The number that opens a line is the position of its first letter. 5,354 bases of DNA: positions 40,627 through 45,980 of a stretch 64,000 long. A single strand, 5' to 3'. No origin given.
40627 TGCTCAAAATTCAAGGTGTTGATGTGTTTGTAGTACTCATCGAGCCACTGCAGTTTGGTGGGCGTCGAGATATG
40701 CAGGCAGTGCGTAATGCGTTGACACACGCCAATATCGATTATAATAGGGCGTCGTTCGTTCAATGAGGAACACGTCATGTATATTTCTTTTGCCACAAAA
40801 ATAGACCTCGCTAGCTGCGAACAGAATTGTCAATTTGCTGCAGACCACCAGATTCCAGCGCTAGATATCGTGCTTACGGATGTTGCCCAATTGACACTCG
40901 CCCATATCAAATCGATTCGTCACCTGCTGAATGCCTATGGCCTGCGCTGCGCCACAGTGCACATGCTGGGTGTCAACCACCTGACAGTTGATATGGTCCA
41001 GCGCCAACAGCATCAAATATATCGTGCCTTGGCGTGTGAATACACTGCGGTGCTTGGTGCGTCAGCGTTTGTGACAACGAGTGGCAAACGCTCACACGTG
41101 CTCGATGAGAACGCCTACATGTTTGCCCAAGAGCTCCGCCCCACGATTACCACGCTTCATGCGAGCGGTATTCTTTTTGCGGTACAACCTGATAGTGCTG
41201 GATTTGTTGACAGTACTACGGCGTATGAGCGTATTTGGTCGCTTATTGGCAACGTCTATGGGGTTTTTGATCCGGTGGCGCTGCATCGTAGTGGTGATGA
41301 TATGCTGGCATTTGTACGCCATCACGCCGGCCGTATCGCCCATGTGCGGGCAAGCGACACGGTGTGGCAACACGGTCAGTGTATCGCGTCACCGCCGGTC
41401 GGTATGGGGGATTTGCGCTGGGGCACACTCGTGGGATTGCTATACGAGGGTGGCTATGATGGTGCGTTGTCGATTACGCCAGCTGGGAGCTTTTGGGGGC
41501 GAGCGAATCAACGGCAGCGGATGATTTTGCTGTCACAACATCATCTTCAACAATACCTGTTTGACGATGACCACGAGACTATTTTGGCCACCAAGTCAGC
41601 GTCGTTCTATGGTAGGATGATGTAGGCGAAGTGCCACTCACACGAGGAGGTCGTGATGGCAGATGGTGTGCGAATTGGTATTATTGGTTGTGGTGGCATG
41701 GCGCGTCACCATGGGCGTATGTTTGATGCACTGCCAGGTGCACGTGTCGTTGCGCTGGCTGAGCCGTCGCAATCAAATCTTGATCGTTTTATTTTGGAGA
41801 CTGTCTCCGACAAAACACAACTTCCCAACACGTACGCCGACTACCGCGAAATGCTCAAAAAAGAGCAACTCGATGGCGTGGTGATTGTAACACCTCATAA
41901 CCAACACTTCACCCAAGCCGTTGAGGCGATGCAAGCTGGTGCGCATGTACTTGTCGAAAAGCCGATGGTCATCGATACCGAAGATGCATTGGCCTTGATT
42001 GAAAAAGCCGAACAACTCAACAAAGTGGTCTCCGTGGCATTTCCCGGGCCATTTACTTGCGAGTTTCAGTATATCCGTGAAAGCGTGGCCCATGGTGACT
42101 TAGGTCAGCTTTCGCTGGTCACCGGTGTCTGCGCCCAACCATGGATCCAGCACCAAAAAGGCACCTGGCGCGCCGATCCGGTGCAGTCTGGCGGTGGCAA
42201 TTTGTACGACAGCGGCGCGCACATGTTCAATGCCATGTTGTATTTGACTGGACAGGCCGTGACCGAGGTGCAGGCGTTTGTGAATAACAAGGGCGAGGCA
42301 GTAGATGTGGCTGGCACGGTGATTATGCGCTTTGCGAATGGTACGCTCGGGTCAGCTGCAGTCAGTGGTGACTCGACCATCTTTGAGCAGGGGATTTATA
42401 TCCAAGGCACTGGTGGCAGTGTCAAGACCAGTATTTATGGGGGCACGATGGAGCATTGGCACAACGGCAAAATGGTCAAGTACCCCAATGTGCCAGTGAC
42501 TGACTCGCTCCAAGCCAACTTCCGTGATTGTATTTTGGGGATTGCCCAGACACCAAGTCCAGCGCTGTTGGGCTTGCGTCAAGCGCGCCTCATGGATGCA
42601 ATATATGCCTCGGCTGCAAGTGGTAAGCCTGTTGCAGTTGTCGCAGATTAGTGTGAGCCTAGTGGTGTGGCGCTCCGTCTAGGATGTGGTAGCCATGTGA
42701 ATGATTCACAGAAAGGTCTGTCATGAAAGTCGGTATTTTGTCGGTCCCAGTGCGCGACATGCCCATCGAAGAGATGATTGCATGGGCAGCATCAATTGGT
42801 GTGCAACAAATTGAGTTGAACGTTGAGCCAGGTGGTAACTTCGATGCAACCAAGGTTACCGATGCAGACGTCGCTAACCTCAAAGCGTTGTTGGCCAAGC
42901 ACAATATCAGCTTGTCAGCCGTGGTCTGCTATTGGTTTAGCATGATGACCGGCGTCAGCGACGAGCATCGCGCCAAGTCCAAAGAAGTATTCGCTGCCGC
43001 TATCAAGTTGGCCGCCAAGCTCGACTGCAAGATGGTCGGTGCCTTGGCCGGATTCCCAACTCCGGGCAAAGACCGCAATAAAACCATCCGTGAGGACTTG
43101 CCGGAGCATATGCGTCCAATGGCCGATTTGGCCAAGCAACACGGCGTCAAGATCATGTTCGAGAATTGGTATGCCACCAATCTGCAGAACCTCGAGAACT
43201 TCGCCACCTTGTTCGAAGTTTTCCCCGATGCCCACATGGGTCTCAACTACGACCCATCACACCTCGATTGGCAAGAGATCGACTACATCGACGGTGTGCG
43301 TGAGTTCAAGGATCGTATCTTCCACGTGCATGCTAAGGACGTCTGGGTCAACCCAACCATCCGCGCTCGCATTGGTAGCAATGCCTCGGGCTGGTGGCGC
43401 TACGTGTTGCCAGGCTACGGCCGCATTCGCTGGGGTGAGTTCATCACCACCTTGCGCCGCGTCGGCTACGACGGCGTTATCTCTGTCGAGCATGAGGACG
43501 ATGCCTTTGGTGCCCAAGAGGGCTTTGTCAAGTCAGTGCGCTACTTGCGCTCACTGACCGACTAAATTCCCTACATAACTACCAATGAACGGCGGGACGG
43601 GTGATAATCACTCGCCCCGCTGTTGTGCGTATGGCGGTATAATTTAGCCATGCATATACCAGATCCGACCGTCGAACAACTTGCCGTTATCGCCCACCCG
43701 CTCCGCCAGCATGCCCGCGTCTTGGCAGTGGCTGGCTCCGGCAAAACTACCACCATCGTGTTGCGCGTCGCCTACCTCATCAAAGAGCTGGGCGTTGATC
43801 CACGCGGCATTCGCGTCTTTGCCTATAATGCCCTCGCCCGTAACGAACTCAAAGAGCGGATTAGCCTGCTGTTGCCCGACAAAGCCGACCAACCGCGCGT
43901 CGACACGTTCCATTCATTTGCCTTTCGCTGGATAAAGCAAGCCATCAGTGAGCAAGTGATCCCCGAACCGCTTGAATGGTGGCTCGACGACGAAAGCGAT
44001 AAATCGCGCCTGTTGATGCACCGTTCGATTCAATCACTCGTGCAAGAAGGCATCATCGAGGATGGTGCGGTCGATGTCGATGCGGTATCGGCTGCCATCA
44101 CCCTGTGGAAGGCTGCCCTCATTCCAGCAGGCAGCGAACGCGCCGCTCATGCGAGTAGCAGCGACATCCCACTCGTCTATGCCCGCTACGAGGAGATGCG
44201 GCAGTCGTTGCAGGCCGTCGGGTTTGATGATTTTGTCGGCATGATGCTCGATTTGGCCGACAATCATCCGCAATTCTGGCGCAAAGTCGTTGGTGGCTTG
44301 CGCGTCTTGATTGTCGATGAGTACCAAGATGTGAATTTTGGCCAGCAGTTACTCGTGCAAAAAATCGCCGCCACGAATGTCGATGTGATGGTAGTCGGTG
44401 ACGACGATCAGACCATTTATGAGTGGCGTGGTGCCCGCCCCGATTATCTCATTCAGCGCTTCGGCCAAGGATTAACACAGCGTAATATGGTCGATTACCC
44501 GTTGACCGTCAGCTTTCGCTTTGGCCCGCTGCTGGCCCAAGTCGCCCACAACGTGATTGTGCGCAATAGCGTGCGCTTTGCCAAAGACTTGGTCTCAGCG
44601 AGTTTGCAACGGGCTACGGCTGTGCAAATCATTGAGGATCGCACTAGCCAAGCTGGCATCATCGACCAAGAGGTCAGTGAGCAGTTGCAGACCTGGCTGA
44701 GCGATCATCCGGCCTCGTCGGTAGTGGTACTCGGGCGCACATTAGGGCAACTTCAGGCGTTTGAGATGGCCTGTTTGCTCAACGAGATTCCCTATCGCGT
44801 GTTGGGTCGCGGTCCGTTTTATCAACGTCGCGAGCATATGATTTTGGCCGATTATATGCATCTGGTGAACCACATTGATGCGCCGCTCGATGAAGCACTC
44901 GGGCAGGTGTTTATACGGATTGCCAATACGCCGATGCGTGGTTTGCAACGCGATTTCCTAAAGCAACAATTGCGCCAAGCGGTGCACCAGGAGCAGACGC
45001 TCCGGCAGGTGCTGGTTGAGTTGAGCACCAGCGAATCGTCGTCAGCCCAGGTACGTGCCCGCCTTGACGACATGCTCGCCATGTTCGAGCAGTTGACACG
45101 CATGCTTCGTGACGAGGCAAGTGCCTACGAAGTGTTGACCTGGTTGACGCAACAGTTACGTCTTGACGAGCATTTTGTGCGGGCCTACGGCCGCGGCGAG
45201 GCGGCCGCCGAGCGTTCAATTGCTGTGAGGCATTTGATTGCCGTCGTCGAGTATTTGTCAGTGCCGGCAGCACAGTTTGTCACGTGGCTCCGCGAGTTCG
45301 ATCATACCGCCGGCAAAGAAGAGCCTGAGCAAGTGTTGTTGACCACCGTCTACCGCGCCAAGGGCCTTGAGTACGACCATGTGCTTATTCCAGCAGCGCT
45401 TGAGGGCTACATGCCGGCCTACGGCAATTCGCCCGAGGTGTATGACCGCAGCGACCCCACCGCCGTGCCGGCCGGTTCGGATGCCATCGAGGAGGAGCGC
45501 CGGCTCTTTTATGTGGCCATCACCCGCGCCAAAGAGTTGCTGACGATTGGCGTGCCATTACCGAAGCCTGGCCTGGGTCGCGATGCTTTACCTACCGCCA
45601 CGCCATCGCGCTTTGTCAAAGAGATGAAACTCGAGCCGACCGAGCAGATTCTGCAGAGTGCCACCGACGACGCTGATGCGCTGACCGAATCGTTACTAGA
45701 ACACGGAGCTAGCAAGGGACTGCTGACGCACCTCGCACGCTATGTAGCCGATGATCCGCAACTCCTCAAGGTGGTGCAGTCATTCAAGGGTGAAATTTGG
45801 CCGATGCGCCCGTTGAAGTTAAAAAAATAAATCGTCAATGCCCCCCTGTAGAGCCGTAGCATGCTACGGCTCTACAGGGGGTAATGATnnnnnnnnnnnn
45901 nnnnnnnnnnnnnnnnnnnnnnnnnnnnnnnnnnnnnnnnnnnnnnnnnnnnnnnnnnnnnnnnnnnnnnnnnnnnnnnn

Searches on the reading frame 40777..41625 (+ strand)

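Call 64: search_protein_families(library=pfam, proteins=[window:40777-41625:+], max_evalue=0.001)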
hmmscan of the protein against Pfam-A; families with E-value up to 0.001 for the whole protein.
window:40777-41625:+ (282 aa): 1 family
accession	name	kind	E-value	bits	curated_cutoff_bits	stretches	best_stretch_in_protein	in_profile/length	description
PF01261.30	AP_endonuc_2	-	9.9e-12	45.5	31.1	1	35-233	21-227/249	Xylose isomerase-like TIM barrel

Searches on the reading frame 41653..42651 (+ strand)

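Call 64: search_protein_families(library=pfam, proteins=[window:41653-42651:+], max_evalue=0.001)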
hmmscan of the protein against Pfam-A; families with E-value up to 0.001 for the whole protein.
window:41653-42651:+ (332 aa): 3 families
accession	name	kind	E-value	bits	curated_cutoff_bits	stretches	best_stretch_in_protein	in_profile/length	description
PF01408.29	GFO_IDH_MocA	-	7.6e-26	91.6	24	1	6-130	1-120/120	Oxidoreductase family, NAD-binding Rossmann fold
PF22725.1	GFO_IDH_MocA_C3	-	7.3e-24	84.6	27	1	138-257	1-123/124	GFO/IDH/MocA C-terminal domain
PF02894.22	GFO_IDH_MocA_C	-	2.4e-15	57.4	22.9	1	142-329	1-218/218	Oxidoreductase family, C-terminal alpha/beta domain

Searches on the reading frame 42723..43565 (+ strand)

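Call 64: search_protein_families(library=pfam, proteins=[window:42723-43565:+], max_evalue=0.001)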
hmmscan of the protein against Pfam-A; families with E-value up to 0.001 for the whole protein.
window:42723-43565:+ (280 aa): 1 family
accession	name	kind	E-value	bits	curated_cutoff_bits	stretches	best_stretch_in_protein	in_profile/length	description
PF01261.30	AP_endonuc_2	-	7.7e-42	144.1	31.1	1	19-277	1-248/249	Xylose isomerase-like TIM barrel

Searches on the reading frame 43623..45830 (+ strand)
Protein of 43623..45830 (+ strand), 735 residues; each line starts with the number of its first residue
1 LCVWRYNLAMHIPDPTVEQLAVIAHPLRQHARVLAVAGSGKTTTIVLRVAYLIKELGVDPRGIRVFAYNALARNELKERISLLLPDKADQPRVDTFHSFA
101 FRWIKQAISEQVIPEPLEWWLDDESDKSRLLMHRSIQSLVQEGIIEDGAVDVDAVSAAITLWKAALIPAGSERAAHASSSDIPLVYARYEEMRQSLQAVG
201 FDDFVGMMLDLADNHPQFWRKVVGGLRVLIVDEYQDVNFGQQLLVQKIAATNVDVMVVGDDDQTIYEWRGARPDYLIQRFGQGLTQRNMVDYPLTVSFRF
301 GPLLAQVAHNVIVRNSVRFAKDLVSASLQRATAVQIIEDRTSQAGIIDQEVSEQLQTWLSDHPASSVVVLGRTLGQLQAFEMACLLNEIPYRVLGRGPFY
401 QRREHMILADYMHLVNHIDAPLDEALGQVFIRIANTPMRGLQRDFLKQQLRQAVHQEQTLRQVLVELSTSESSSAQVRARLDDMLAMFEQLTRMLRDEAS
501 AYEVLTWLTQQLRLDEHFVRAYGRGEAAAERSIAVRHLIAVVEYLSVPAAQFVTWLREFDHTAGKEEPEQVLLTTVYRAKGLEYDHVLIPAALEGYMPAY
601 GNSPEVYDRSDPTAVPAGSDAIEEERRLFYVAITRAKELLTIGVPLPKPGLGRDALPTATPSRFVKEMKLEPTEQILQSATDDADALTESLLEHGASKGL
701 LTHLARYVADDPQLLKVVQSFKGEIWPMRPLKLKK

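Call 5: search_protein_families(library=padloc, proteins=[window:43623-45830:+], max_evalue=0.1)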
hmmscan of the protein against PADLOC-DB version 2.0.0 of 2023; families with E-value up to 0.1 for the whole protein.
window:43623-45830:+ (735 aa): 55 families (the best 25 are shown)
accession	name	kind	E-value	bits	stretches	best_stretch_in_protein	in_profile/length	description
PDLC00114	GajB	-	2.9e-53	179.4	1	33-671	25-632/635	UrvD helicase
PDLC00117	GajB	-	4.2e-52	175.5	1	27-670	26-598/604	UrvD helicase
PDLC03802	RTasHel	-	2.2e-51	173.5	2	32-449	22-387/675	DRT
PDLC00132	GajB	-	2.5e-44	149.9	1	18-669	7-624/625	UrvD helicase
PDLC00129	GajB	-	9.5e-31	105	2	12-329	9-326/594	UrvD helicase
PDLC00127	GajB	-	4.5e-29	99.4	2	18-272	12-251/594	UrvD helicase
PDLC00107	GajB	-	6.9e-27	92.3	3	569-642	478-554/587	UrvD helicase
PDLC00122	GajB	-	4.1e-26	90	2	229-312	166-247/502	UrvD helicase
PDLC00130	GajB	-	1.7e-25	87.4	2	16-316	5-294/589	UrvD helicase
PDLC00123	GajB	-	1.8e-25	87.6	3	228-382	179-323/540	UrvD helicase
PDLC00110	GajB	-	7.4e-24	82.3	3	18-99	49-129/725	UrvD helicase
PDLC00112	GajB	-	4.7e-23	79.6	3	227-338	213-318/581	UrvD helicase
PDLC00103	GajB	-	7.8e-23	79.2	1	17-642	17-574/612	UrvD helicase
PDLC00138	GajB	-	1.3e-22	78.3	3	209-359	204-349/581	UrvD helicase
PDLC00104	GajB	-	2.4e-21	74.1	3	167-276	108-215/574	UrvD helicase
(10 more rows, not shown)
